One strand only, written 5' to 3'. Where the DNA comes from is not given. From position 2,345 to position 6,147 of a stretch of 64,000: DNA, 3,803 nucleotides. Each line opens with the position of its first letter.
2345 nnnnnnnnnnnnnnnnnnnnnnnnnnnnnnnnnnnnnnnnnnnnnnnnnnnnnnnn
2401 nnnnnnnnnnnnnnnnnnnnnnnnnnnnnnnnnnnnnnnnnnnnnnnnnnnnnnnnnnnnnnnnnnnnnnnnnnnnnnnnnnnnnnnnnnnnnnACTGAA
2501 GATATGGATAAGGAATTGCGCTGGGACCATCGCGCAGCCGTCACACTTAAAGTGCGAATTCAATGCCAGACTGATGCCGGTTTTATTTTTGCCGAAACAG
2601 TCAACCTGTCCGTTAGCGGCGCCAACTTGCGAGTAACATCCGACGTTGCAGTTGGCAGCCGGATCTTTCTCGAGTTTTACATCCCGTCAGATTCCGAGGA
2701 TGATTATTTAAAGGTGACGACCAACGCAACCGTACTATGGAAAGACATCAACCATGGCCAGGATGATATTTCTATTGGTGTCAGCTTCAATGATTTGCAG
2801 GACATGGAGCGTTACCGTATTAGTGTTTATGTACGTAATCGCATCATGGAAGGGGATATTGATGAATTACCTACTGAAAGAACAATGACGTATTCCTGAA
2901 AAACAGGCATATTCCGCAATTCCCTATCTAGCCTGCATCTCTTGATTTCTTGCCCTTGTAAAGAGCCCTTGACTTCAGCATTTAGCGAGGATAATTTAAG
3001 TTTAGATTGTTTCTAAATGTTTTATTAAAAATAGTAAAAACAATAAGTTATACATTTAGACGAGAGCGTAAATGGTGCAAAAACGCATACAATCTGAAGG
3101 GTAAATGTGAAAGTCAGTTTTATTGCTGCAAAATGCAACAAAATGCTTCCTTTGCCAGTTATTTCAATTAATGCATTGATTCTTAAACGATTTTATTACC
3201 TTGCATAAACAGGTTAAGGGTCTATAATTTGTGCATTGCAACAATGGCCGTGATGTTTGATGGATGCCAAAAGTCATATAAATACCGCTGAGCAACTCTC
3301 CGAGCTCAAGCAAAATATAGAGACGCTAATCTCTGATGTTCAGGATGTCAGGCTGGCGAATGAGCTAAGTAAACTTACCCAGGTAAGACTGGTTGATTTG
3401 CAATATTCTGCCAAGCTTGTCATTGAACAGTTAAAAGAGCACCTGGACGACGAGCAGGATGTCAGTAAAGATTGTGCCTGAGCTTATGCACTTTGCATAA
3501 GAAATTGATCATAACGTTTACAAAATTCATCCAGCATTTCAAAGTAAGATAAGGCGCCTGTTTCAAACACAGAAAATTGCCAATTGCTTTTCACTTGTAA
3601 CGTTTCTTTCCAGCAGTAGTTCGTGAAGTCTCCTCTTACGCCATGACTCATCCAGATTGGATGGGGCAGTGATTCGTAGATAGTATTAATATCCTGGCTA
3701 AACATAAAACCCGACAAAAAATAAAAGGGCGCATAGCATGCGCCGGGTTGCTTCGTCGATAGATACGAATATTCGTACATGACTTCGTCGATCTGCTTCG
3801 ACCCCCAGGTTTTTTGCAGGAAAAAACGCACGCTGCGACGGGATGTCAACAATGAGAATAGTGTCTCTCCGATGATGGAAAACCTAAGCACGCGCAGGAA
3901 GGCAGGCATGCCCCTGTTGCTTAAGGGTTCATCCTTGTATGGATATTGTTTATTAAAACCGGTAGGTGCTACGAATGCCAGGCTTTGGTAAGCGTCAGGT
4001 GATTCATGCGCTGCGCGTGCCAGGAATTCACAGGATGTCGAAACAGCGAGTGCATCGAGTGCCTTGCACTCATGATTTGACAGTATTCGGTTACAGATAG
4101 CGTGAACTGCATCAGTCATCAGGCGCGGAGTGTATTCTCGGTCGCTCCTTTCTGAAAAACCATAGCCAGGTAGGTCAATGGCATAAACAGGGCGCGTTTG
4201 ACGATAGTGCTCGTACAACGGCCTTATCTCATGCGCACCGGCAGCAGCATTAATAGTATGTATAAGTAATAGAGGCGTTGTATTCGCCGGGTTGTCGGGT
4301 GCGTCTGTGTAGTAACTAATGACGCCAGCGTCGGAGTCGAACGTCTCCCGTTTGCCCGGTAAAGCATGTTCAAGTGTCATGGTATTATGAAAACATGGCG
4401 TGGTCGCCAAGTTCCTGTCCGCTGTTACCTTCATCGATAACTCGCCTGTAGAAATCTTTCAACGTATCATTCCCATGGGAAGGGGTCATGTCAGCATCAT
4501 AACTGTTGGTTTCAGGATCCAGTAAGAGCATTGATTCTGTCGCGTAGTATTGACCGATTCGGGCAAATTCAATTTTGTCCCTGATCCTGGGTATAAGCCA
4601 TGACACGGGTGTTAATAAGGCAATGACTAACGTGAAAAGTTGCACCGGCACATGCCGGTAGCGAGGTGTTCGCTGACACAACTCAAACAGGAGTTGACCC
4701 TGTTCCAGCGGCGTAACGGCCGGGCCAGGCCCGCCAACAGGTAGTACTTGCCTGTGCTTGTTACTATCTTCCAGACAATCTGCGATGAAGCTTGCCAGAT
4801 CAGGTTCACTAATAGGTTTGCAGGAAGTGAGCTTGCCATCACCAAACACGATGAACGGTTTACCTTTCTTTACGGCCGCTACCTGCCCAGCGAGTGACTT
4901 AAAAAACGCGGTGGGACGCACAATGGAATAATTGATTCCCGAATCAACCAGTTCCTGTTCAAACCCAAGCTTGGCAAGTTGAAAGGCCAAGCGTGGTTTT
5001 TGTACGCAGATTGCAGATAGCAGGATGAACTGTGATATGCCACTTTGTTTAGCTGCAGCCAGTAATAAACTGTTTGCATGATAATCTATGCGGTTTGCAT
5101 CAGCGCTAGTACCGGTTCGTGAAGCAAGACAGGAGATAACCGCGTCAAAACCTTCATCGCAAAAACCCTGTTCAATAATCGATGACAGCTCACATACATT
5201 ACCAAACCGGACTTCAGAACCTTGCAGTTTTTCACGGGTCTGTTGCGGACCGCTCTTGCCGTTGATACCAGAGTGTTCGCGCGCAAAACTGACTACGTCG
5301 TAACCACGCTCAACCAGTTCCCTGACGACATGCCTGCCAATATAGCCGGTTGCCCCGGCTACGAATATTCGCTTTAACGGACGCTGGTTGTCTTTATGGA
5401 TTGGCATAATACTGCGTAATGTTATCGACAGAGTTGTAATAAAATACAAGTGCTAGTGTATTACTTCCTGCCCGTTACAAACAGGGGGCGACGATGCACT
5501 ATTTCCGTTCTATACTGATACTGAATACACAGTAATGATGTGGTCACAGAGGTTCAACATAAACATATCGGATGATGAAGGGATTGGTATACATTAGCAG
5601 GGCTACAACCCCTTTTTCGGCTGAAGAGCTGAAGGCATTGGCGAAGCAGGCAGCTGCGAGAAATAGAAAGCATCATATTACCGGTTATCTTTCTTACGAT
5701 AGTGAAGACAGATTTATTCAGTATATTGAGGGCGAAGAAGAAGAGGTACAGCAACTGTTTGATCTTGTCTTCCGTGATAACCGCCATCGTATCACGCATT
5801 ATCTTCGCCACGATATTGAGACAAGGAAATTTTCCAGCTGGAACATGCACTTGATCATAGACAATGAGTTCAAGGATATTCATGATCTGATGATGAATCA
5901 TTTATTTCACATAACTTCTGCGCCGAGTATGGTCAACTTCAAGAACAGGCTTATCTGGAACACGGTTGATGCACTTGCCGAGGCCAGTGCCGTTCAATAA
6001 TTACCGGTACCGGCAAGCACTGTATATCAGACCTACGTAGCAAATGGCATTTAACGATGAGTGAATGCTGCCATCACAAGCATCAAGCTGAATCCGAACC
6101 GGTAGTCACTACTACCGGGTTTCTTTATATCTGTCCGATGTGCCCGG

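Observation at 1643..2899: Hanks-type Ser/Thr kinase fused to a PilZ c-di-GMP receptor domain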

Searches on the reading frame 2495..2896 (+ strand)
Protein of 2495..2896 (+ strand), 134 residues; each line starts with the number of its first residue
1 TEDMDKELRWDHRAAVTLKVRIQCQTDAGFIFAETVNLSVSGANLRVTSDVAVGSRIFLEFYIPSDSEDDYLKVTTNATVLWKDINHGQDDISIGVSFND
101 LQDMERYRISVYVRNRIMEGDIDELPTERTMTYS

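Call 23: search_solved_structures(query=window:2495-2896:+, max_evalue=10, show_alignments=3)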
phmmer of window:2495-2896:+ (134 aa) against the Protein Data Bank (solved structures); distinct sequences matched with E-value up to 10: 2.
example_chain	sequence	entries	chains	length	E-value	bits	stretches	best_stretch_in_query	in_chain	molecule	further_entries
6xn3_B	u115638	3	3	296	0.38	14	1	45-113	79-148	CRISPR-associated protein Csm4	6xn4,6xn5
6xn7_B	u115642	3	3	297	0.39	14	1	45-113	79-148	CRISPR-associated protein Csm4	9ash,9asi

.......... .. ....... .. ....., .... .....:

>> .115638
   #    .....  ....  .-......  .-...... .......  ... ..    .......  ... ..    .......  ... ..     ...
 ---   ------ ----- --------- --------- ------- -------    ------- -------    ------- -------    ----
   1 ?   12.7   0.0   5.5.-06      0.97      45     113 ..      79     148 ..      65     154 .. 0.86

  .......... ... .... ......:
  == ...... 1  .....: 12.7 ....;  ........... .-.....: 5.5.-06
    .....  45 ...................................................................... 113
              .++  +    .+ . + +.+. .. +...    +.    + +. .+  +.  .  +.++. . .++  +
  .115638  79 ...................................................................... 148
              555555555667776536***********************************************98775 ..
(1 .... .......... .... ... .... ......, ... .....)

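Call 36: predict_structure(alignment_id=A2)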
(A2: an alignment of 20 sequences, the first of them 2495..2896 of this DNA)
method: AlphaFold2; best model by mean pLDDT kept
length: 134 residues; sequences in the alignment: 20
mean_pLDDT: 80.5   pTM: 0.71
mean pLDDT of the five models: 80.5, 80.3, 79.3, 78.6, 77.2
residues with pLDDT >= 90: 49; 70-90: 54; 50-70: 19; < 50: 12
segments of 3 or more residues with pLDDT < 50: 125-134
pLDDT, mean of each block of 10 residues (from residue 1): 58 75 89 88 91 95 82 94 84 93 87 81 47 38
secondary structure, 60 per line:
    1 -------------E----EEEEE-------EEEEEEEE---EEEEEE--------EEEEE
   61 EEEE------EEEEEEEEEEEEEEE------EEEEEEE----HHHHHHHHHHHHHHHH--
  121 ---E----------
elements in order: E19-23 E31-38 E42-47 E56-64 E71-85 E92-98 H103-118

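Call 39: fold_search(model_id=the predicted structure, library=pdb)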
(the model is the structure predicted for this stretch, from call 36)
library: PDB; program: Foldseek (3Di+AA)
matches with E <= 10: 787; with E <= 0.001: 7
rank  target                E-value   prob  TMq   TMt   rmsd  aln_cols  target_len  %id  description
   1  5vx6_A                3.8e-05  1.00  0.64  0.42   2.6       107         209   16  Structure of Bacillus subtilis Inhibitor of motility (MotI/DgrA) (released 2017-11-22)
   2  4p00_A                5.0e-05  1.00  0.57  0.12   3.8       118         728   16  Bacterial Cellulose Synthase in complex with cyclic-di-GMP and UDP (released 2014-04-09)
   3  5vx6_B                5.3e-05  1.00  0.64  0.42   2.4       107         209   16  Structure of Bacillus subtilis Inhibitor of motility (MotI/DgrA) (released 2017-11-22)
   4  5ej1_A                5.6e-05  1.00  0.56  0.12   4.1       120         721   17  Pre-translocation state of bacterial cellulose synthase (released 2016-03-30)
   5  4xrn_D                7.7e-05  1.00  0.57  0.70   3.2       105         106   14  Pilz domain with c-di-gmp of a protein from Pseudomonas aeruginosa (released 2016-02-03)
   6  4hg6_A                1.8e-04  1.00  0.56  0.12   5.3       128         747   14  Structure of a cellulose synthase - cellulose translocation intermediate (released 2012-12-19)
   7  4rt0_C                9.6e-04  1.00  0.58  0.70   3.2       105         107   12  Structure of the Alg44 PilZ domain from Pseudomonas aeruginosa PAO1 in complex with c-di-GMP (released 2015-04-08)
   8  9fp0_A                1.1e-03  1.00  0.54  0.11   9.1       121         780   12  Cryo-EM structure of the 'crown'less Bcs macrocomplex for E. coli cellulose secretion in non-saturating c-di-GMP (loca (released 2024-10-16)
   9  4xrn_C                1.1e-03  1.00  0.58  0.70   3.2       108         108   13  Pilz domain with c-di-gmp of a protein from Pseudomonas aeruginosa (released 2016-02-03)
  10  9b8v_E                1.4e-03  1.00  0.53  0.10   5.4       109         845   12  AlphaFold2 informed cryo-EM model of the E. coli cellulose synthase BcsAG3B6 complex (released 2025-02-19)
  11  4rt1_B                1.5e-03  1.00  0.57  0.69   3.3       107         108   13  Structure of the Alg44 PilZ domain (R95A mutant) from Pseudomonas aeruginosa PAO1 in complex with c-di-GMP (released 2015-04-08)
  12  2rde_A                1.5e-03  1.00  0.49  0.32   4.3       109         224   15  Crystal structure of VCA0042 complexed with c-di-GMP (released 2007-10-30)
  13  9fnn_A                1.8e-03  1.00  0.56  0.11   6.0       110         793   13  Cryo-EM structure of the c-di-GMP-saturated 'crown'less Bcs macrocomplex for cellulose secretion in E. coli (released 2024-10-16)
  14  4rt1_A                2.7e-03  1.00  0.55  0.66   3.3       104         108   16  Structure of the Alg44 PilZ domain (R95A mutant) from Pseudomonas aeruginosa PAO1 in complex with c-di-GMP (released 2015-04-08)
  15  2rde_B                3.1e-03  1.00  0.53  0.33   4.1       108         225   14  Crystal structure of VCA0042 complexed with c-di-GMP (released 2007-10-30)
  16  4rt0_B                3.3e-03  1.00  0.55  0.66   3.4       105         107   15  Structure of the Alg44 PilZ domain from Pseudomonas aeruginosa PAO1 in complex with c-di-GMP (released 2015-04-08)
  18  4rt0_A                3.5e-03  1.00  0.54  0.64   3.5       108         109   13  Structure of the Alg44 PilZ domain from Pseudomonas aeruginosa PAO1 in complex with c-di-GMP (released 2015-04-08)
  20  5y6g                  5.3e-03  1.00  0.60  0.61   5.6       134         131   11  PilZ domain with c-di-GMP of YcgR from Escherichia coli (released 2018-07-18)
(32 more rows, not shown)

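Call 55: search_protein_representatives(alignment_id=A2)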
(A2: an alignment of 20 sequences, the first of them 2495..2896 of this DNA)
Query: 20 sequences, 132 profile positions. Proteins with E-value up to 0.001 (for the whole library): 6233; up to 1e-10: 164; up to 1e-30: 7. The best 150 are listed.
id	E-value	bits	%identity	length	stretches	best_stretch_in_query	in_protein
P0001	7.8e-51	187.5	-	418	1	2-131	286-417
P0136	1.8e-38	147.5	-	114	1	18-131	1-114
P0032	1.1e-35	138.5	-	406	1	2-123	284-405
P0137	1.1e-35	138.5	-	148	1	2-117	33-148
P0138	2.6e-33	130.8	-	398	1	2-117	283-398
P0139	4.4e-33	130.1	-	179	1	3-117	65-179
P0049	7.5e-31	122.8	-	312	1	3-123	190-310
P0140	4.0e-30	120.5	-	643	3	3-111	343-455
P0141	4.1e-28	114.0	-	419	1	3-129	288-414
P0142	1.6e-27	112.1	-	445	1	3-122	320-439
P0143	2.1e-25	105.2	-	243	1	5-116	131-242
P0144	3.2e-25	104.6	-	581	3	6-117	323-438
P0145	1.4e-23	99.3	-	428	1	2-120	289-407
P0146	1.2e-21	93.1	-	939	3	5-125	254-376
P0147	1.8e-21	92.5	-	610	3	19-113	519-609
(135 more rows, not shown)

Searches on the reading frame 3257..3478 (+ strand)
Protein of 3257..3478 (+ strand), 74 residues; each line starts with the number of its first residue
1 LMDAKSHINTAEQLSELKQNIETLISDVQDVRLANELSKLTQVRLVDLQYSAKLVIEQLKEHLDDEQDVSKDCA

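Call 3: search_protein_families(library=pfam, proteins=[window:3257-3478:+], max_evalue=0.1)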
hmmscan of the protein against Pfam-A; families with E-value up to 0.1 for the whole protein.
window:3257-3478:+ (74 aa): 3 families
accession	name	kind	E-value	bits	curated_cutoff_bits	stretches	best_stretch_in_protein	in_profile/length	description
PF23460.1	ZMYND8_CC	-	0.0068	17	27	0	11-30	14-33/65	ZMYND8 protein coiled-coil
PF06891.17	P2_Phage_GpR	-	0.01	16.4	25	1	12-64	13-62/133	P2 phage tail completion protein R (GpR)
PF04088.18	Peroxin-13_N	-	0.051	14.3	22.3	1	7-62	45-99/146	Peroxin 13, N-terminal region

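Call 61: search_protein_families(library=padloc, proteins=[window:3257-3478:+], max_evalue=0.01)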
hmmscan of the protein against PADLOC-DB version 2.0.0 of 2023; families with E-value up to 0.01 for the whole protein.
window:3257-3478:+ (74 aa): 0 families

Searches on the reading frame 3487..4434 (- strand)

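Call 3: search_protein_families(library=pfam, proteins=[window:3487-4434:-], max_evalue=0.1)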
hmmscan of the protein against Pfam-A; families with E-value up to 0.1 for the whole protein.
window:3487-4434:- (316 aa): 3 families
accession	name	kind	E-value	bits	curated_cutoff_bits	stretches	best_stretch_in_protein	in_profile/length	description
PF00561.26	Abhydrolase_1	-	0.0002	21.6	25.8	1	54-202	2-153/245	alpha/beta hydrolase fold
PF12697.13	Abhydrolase_6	-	0.00035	21.7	26.3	1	56-194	2-114/217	Alpha/beta hydrolase family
PF12146.15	Hydrolase_4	-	0.014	15.1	27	1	82-164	33-116/239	Serine aminopeptidase, S33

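Call 61: search_protein_families(library=padloc, proteins=[window:3487-4434:-], max_evalue=0.01)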
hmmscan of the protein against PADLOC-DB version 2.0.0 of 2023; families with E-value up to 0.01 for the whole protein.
window:3487-4434:- (316 aa): 0 families

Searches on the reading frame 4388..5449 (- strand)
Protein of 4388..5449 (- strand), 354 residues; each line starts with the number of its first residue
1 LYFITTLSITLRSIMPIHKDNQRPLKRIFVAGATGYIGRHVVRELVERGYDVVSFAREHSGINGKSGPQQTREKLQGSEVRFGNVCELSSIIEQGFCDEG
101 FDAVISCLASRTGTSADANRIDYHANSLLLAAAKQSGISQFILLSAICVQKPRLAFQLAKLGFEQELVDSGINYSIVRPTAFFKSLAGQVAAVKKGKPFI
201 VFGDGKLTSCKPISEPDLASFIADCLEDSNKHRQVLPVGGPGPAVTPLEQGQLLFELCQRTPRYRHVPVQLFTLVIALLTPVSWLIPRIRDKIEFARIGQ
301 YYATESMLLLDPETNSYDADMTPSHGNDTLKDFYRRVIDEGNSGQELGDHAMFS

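Call 31: search_protein_families(library=pfam, proteins=[window:4388-5449:-], max_evalue=0.001)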
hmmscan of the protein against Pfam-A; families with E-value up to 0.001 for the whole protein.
window:4388-5449:- (354 aa): 5 families
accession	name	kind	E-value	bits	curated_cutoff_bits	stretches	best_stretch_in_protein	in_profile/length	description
PF13460.12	NAD_binding_10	-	6e-21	75.6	27.2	1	32-228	1-183/184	NAD(P)H-binding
PF01370.27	Epimerase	-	1.5e-12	47.9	20.9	1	28-149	1-118/240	NAD dependent epimerase/dehydratase family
PF05368.20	NmrA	-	9.6e-12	45.5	27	1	26-274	3-250/298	NmrA-like family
PF16363.11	GDP_Man_Dehyd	-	8e-05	22.7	27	1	29-67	1-39/332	GDP-mannose 4,6 dehydratase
PF01073.25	3Beta_HSD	-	0.00048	19.7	22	1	30-152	2-122/280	3-beta hydroxysteroid dehydrogenase/isomerase family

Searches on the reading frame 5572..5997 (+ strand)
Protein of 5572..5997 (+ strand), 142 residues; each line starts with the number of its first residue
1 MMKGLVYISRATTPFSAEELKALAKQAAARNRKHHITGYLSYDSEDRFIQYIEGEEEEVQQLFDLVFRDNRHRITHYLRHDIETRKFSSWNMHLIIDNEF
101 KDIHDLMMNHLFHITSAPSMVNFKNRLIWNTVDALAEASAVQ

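Call 3: search_protein_families(library=pfam, proteins=[window:5572-5997:+], max_evalue=0.1)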
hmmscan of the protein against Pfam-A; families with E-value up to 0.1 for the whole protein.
window:5572-5997:+ (142 aa): 2 families
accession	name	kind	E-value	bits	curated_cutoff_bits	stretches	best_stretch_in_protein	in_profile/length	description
PF04940.18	BLUF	-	1.4e-24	86.4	25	1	3-92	2-91/92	Sensors of blue-light using FAD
PF18125.6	RlmM_FDX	-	0.049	14.6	22.2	1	23-64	16-57/71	RlmM ferredoxin-like domain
